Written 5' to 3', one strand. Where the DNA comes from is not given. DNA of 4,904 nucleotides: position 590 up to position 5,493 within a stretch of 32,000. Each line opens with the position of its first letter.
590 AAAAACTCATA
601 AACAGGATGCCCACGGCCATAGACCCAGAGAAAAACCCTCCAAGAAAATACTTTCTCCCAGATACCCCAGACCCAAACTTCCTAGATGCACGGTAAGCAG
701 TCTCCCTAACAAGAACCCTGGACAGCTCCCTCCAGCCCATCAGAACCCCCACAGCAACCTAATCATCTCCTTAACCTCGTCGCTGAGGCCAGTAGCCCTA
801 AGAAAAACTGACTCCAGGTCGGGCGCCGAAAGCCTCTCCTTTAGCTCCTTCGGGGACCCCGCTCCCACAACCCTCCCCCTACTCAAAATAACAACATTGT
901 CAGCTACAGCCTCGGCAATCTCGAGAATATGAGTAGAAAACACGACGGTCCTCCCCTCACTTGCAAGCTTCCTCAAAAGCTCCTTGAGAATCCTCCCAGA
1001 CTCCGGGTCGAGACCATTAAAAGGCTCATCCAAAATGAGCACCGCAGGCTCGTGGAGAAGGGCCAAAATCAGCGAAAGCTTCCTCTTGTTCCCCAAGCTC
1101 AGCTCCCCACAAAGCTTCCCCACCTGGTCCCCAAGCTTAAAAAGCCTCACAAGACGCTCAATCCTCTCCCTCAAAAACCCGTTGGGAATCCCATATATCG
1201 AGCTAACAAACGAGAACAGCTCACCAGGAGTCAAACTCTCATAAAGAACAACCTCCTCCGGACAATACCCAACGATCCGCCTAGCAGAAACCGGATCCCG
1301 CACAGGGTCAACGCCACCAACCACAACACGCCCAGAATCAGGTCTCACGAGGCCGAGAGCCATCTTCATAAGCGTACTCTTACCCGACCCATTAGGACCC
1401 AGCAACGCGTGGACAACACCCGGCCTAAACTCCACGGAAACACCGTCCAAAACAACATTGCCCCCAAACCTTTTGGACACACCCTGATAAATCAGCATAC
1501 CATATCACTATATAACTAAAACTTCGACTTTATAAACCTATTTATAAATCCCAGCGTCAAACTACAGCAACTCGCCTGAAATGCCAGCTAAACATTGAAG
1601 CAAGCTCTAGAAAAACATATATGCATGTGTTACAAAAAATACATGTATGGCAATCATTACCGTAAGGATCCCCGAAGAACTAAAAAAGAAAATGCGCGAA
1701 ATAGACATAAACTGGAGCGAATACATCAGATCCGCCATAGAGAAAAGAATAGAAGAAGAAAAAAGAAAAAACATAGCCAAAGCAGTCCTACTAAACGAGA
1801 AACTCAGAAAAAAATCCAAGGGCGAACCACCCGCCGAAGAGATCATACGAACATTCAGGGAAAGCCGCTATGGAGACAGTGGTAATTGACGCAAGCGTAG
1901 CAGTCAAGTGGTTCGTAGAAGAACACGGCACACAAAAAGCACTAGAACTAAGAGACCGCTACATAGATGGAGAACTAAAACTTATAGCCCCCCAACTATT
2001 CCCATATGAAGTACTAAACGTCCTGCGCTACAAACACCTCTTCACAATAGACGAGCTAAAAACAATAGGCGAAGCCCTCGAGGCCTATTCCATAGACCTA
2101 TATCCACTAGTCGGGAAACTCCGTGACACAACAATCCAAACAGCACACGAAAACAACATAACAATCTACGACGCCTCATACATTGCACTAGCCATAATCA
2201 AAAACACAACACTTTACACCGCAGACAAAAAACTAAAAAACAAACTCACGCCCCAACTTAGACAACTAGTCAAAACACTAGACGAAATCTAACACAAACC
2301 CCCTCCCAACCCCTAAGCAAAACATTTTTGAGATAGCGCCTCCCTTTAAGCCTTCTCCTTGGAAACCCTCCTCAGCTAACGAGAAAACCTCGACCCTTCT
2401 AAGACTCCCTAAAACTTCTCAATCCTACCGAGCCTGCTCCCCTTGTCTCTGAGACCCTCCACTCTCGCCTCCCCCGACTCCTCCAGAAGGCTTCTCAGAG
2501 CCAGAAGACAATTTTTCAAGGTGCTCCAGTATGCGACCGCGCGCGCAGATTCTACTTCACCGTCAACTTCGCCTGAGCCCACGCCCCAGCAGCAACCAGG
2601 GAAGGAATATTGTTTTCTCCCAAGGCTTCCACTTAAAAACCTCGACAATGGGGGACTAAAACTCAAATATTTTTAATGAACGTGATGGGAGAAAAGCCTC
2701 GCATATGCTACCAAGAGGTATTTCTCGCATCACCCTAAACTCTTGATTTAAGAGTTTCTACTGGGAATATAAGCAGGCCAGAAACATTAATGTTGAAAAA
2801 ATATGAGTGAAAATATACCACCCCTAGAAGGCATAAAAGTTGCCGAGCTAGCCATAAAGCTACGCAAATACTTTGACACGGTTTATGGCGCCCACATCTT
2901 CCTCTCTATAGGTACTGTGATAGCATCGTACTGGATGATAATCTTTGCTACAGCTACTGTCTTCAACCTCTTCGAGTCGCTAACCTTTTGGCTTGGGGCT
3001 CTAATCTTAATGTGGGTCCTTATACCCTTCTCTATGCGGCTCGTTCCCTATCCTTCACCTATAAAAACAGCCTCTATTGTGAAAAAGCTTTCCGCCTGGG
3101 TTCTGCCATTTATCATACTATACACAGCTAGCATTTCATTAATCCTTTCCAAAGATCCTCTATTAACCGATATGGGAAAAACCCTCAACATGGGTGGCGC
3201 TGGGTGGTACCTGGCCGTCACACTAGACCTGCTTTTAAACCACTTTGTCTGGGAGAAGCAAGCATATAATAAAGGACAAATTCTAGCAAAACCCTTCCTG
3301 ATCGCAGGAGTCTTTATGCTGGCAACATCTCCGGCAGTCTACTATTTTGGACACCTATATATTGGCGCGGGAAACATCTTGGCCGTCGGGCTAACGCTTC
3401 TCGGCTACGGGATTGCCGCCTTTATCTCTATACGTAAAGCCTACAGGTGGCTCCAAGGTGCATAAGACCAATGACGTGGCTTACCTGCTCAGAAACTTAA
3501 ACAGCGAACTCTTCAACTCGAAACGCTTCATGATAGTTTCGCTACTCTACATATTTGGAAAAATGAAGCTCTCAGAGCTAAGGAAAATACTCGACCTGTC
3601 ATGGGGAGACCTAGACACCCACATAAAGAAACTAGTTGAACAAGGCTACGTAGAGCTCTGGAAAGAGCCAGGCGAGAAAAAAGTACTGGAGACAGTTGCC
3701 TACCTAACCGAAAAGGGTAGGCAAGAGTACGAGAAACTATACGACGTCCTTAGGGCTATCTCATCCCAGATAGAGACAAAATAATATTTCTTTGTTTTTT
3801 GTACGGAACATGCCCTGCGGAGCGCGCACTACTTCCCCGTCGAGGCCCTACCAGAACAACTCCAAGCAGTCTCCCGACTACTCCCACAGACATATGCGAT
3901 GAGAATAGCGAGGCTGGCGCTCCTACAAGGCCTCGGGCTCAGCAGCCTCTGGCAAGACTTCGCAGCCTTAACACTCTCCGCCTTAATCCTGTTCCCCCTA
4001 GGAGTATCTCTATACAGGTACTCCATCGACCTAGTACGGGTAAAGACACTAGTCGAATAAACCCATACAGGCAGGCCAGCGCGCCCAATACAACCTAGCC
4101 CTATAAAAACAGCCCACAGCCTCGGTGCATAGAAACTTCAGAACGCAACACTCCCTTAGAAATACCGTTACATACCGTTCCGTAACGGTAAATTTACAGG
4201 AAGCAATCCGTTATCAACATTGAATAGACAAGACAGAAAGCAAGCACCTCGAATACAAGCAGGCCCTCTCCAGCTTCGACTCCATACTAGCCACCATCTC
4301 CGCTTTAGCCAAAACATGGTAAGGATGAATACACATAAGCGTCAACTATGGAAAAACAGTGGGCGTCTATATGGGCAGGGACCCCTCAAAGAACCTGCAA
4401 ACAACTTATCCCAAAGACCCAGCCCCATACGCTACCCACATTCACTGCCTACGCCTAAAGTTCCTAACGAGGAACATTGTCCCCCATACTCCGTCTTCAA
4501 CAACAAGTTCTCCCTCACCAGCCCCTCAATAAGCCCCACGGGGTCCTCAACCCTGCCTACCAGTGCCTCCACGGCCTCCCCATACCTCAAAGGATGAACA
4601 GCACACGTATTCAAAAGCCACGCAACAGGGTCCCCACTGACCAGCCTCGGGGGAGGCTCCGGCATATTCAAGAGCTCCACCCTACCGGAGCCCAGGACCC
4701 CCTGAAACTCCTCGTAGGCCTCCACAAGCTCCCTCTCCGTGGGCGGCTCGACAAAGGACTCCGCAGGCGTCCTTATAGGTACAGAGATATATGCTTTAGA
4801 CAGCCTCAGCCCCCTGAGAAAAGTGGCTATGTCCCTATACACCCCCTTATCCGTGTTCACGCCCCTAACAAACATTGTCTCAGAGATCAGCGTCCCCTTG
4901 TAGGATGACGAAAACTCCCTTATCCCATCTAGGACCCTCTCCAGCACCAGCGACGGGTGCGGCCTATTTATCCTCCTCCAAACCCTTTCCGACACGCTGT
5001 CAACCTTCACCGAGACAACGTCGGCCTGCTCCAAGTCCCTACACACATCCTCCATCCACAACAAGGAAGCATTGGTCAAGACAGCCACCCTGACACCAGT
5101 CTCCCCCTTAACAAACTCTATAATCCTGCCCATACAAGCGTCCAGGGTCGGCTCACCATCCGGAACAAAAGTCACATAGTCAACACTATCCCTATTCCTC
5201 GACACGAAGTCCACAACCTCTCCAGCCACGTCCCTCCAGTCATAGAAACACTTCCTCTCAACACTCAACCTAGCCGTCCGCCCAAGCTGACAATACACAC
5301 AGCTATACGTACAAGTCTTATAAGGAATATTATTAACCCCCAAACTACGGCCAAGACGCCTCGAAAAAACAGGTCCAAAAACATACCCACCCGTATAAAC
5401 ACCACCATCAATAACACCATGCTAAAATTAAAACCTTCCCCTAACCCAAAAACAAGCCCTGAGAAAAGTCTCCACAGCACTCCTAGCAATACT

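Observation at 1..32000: Strong strand-specific A+C versus G+T asymmetry that ignores gene orientation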

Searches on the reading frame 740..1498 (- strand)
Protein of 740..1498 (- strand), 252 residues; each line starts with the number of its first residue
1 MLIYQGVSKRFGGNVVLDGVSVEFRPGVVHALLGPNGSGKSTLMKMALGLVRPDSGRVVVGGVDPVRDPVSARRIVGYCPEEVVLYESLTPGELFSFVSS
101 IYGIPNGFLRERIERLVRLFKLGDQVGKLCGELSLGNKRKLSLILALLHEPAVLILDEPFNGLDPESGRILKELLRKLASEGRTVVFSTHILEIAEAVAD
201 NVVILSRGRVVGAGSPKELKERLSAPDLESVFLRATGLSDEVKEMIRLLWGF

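Call 14: search_protein_families(library=pfam, proteins=[window:740-1498:-], max_evalue=0.01)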
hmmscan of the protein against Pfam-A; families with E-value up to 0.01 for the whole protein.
window:740-1498:- (252 aa): 7 families
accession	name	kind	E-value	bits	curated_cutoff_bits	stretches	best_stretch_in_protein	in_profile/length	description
PF00005.33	ABC_tran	-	1.2e-25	91.1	25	1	17-161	1-137/137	ABC transporter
PF13304.12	AAA_21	-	2.5e-17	64.3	27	2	131-194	236-302/304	AAA domain, putative AbiEii toxin, Type IV TA system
PF13555.12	AAA_29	-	0.00027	21.1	27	1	18-44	13-39/61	P-loop containing region of AAA domain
PF02463.25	SMC_N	-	0.00027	20.9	40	0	21-45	19-42/220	RecF/RecN/SMC N terminal domain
PF13191.12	AAA_16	-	0.00088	20.2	32.6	1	32-184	29-164/167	AAA ATPase domain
PF13175.12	AAA_15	-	0.0061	16.7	32.1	0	20-45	17-41/374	AAA ATPase domain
PF25199.1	nSTAND_NTPase5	-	0.0069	16.7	34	0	27-53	41-68/145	Novel STAND NTPase 5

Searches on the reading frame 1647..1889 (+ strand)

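Call 13: search_protein_families(library=pfam, proteins=[window:1647-1889:+], max_evalue=0.01)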
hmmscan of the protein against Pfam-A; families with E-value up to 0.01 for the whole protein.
window:1647-1889:+ (80 aa): 3 families
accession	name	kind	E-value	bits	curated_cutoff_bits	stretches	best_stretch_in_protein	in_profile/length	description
PF19807.5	DUF6290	-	0.00059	20.4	27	1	1-50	1-54/72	Family of unknown function (DUF6290)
PF07362.18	CcdA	-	0.0015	19.3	22.4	1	4-42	4-42/71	Post-segregation antitoxin CcdA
PF00836.24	Stathmin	-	0.0056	17.1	24.7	1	10-58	77-125/136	Stathmin family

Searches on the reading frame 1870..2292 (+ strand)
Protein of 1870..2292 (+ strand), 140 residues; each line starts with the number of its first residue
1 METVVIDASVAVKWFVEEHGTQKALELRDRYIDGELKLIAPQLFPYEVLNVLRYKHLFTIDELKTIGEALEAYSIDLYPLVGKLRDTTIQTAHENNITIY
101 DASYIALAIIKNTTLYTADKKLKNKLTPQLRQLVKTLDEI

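Call 13: search_protein_families(library=pfam, proteins=[window:1870-2292:+], max_evalue=0.01)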
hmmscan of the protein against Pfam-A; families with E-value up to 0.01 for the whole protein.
window:1870-2292:+ (140 aa): 1 family
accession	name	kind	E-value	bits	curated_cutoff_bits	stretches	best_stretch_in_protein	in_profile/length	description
PF01850.27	PIN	-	7.6e-09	36.7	23.6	1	4-124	1-116/120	PIN domain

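Call 18: find_encoding_contigs(protein=window:1870-2292:+, flank=10000, max_places=6)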
Protein window:1870-2292:+ (140 aa): 3 contigs read that carry it; 3 places shown.
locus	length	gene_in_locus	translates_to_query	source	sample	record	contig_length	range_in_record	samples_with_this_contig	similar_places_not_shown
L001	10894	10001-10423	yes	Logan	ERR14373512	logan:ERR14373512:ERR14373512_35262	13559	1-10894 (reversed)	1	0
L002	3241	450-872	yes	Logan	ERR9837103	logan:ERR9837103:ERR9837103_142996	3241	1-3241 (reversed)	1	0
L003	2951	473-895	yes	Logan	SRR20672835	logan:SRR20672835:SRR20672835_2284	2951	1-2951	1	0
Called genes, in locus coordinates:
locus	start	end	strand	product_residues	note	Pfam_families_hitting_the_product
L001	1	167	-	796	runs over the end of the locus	PF02463:SMC_N, PF13476:AAA_23 (faint), PF13555:AAA_29 (faint)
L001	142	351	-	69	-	-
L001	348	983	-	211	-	-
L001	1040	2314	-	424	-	PF00022:Actin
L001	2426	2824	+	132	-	-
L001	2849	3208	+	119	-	-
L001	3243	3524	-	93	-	PF01918:Alba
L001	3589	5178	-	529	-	PF00437:T2SSE (weak), PF20720:nSTAND3 (weak)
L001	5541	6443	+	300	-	PF12679:ABC2_membrane_2, PF12730:ABC2_membrane_4, PF10920:DUF2705 (faint)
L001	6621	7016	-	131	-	PF01850:PIN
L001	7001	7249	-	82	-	-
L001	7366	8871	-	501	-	PF09847:12TM_1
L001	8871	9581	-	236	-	PF00005:ABC_tran, PF13304:AAA_21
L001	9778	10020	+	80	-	PF26688:RHH_12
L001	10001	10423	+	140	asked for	PF01850:PIN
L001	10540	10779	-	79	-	-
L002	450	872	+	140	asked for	PF01850:PIN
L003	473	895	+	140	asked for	PF01850:PIN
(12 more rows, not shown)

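Call 61: find_homologous_proteins(query=L001:1040-2314:-, max_evalue=1e-20)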
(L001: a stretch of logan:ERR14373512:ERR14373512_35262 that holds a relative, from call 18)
Query L001:1040-2314:- (424 aa): 556 proteins with E <= 1e-20 among 8000 candidates; the best 120 are listed.
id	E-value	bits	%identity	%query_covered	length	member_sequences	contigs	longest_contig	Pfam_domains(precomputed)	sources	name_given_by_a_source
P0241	1.8e-282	954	99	100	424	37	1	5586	PF00022.26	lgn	-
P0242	5.3e-257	871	88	100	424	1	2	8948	PF00022.26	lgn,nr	nr:hypothetical protein [Thermofilum pendens]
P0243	9.8e-257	870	88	100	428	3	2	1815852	PF00022.26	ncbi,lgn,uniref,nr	ncbi:hypothetical protein [Thermofilum pendens]|uniref:Actin/actin family protein n=1 Tax=Thermofilu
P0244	1.5e-229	780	77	100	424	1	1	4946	PF00022.26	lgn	-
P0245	1.8e-229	780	77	100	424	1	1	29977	PF00022.26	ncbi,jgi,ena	-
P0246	6.0e-229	778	77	100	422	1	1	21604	PF00022.26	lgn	-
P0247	5.0e-221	752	75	100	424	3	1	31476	PF00022.26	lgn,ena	-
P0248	2.0e-219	747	73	100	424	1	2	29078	PF00022.26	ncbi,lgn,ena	-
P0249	3.3e-219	746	75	100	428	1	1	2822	PF00022.26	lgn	-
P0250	1.0e-217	741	74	100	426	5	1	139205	PF00022.26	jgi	-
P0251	3.9e-217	739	77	95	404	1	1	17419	PF00022.26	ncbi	ncbi:MAG: hypothetical protein DRJ35_01545, partial [Thermoprotei archaeon]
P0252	4.1e-217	739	75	100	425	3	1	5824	PF00022.26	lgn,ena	-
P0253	4.8e-217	739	74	100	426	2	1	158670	PF00022.26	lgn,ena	-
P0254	7.8e-215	732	74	100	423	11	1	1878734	PF00022.26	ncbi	ncbi:hypothetical protein [Infirmifilum sp. SLHALR2]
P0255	1.1e-213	728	73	100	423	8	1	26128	PF00022.26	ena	-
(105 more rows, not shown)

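Call 62: list_cluster_members(proteins=[P0241])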
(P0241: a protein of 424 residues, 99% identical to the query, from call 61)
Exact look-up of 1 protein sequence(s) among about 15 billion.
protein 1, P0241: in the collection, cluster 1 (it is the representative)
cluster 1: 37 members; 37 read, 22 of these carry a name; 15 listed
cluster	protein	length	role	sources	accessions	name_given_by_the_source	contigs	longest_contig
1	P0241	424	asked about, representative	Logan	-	-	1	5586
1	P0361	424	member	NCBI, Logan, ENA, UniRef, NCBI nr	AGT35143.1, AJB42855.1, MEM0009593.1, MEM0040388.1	MAG: hypothetical protein QW360_01080 [Thermofilum sp.] | Actin n=2 Tax=Thermofilum adornatum TaxID=1365176 RepID=S5ZDP6_9CREN | hypothetical protein [Thermofilum adornatum]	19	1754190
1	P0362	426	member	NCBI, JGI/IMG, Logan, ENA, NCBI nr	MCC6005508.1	MAG: hypothetical protein LM590_14315 [Thermofilum sp.] | crenactin | hypothetical protein [Thermofilum sp.]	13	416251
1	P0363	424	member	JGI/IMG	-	crenactin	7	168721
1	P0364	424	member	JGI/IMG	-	crenactin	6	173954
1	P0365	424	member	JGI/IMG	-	crenactin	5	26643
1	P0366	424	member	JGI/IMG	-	crenactin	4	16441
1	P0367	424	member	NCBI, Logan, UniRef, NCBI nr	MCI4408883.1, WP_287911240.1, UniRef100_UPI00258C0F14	MAG: hypothetical protein JHC26_07305 [Thermofilum sp.] | hypothetical protein n=1 Tax=Thermofilum sp. TaxID=1961369 RepID=UPI00258C0F14 | hypothetical protein [Thermofilum sp.]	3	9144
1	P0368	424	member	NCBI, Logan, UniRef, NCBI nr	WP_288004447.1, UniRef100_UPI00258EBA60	hypothetical protein [Thermofilum sp.] | hypothetical protein n=1 Tax=Thermofilum sp. TaxID=1961369 RepID=UPI00258EBA60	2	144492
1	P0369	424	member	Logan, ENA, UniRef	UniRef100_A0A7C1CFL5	Actin n=1 Tax=Thermofilum adornatum TaxID=1365176 RepID=A0A7C1CFL5_9CREN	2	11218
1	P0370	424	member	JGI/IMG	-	crenactin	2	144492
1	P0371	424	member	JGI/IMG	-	crenactin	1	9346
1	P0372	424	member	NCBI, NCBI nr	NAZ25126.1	MAG: hypothetical protein GU357_05160 [Thermofilum sp.] | hypothetical protein [Thermofilum sp.]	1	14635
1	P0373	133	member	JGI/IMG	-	hypothetical protein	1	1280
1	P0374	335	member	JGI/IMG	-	crenactin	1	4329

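Call 63: find_encoding_contigs(protein=P0361, flank=10000, max_places=4)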
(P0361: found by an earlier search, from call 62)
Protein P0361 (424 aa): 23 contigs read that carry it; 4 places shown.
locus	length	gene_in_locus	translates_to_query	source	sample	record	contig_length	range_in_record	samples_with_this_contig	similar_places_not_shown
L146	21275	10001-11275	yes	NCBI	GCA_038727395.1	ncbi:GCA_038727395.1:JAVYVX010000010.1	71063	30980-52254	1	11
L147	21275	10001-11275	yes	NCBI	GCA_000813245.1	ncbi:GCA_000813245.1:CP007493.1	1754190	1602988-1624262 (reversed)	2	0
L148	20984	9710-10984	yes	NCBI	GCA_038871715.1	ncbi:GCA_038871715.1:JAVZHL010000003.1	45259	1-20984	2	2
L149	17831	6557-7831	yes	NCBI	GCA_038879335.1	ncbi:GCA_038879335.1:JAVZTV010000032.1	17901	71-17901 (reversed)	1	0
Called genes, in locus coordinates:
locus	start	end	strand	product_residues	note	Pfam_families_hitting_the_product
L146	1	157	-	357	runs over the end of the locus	PF00005:ABC_tran, PF13304:AAA_21 (faint), PF13732:DrrA1-3_C (weak)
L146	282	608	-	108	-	PF01022:HTH_5 (weak), PF13601:HTH_34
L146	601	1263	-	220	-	-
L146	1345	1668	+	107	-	PF00005:ABC_tran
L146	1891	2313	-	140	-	PF01850:PIN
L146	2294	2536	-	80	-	PF26688:RHH_12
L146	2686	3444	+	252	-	PF00005:ABC_tran, PF13304:AAA_21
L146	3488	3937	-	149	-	-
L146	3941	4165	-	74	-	-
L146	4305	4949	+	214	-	PF09847:12TM_1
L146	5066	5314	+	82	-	-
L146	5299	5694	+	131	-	PF01850:PIN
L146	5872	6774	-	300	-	PF12679:ABC2_membrane_2, PF12730:ABC2_membrane_4, PF10920:DUF2705 (faint)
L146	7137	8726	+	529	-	PF00437:T2SSE (weak), PF20720:nSTAND3 (weak)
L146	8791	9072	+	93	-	PF01918:Alba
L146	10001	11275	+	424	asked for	PF00022:Actin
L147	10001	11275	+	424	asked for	PF00022:Actin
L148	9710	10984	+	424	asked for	PF00022:Actin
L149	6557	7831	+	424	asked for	PF00022:Actin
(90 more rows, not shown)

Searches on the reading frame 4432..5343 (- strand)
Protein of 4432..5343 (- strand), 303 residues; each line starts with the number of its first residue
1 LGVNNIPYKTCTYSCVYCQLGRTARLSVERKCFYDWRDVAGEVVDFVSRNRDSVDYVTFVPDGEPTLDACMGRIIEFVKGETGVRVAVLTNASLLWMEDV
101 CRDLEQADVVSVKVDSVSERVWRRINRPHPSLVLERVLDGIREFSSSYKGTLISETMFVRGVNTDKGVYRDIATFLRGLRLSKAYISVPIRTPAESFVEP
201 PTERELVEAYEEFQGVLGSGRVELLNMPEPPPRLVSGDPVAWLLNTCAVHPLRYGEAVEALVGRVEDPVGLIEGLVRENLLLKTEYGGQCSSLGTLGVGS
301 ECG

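Call 14: search_protein_families(library=pfam, proteins=[window:4432-5343:-], max_evalue=0.01)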
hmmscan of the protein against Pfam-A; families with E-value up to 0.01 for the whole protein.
window:4432-5343:- (303 aa): 1 family
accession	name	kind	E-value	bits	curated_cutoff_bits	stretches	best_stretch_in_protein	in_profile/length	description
PF04055.27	Radical_SAM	-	2.3e-14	54.3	29.5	1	6-165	2-157/166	Radical SAM superfamily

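Call 19: find_related_loci(query=window:4432-5343:-, collection=genome_contigs, flank=10000)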
Query window:4432-5343:- (303 aa) in genome_contigs; peptide patterns used: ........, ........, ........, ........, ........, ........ (x = any residue, [..] = any of these).
94 stretches matched a pattern; 5 encode a relative of the query (tblastn E <= 1e-3); 5 distinct loci.
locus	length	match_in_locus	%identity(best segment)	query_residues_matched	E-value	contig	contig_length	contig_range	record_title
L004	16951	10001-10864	78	1-288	4e-154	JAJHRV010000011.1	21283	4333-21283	MAG: Thermosphaera sp. isolate Bin P8 scaffold_104_c1, whole genome shotgun sequence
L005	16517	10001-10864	75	1-288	1e-147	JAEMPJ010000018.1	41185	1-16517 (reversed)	MAG: Thermogladius sp. isolate 2016_B02_sed_C_4 c_000000000117, whole genome shotgun sequence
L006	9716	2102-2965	75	1-288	6e-147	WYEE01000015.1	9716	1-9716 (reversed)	MAG: Thermogladius sp. isolate EvPrim.Bin3 NODE_872_length_9716_cov_29.1892, whole genome shotgun sequence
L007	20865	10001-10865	69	1-288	8e-91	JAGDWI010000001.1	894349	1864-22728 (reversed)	MAG: Desulfurococcaceae archaeon isolate KUA_Bin13 NODE_2_length_894349_cov_13.504051, whole genome shotgun sequence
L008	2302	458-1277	74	2-278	2e-40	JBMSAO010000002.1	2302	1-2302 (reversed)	MAG: Desulfurococcaceae archaeon isolate Desulfurococcaceae-CON-C-r01 Desulfurococcaceae-CON-C-r01_k141_154300, whole ge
